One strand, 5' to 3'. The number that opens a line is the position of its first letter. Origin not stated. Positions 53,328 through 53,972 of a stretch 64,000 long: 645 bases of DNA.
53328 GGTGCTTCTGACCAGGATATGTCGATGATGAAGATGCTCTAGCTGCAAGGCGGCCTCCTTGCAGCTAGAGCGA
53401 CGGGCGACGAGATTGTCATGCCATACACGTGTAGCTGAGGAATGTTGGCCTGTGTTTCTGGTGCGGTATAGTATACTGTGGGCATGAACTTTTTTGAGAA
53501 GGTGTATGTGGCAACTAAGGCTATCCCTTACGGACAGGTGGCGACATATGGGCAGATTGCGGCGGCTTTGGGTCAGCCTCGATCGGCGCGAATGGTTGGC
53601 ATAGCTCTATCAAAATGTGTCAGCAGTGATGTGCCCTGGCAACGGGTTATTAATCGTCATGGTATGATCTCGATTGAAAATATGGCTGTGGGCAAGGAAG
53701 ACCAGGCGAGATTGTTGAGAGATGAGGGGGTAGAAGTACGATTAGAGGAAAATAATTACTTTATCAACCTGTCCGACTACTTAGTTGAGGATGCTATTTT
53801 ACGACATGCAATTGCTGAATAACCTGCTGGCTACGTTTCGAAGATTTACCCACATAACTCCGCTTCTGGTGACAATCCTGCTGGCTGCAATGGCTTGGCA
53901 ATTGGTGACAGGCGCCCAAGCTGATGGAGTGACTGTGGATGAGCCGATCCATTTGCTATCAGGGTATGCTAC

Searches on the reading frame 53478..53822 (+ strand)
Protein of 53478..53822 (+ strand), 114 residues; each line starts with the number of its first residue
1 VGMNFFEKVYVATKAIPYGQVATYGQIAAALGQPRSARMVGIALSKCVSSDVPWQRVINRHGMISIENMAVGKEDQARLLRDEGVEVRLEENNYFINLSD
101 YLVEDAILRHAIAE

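Call 90: search_protein_families(library=pfam, proteins=[window:53478-53822:+], max_evalue=0.01)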
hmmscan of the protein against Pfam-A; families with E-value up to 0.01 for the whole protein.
window:53478-53822:+ (114 aa): 1 family
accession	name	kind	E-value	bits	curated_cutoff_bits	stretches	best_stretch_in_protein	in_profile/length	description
PF01035.26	DNA_binding_1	-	4.2e-24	84.6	27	1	4-85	1-81/81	6-O-methylguanine DNA methyltransferase, DNA binding domain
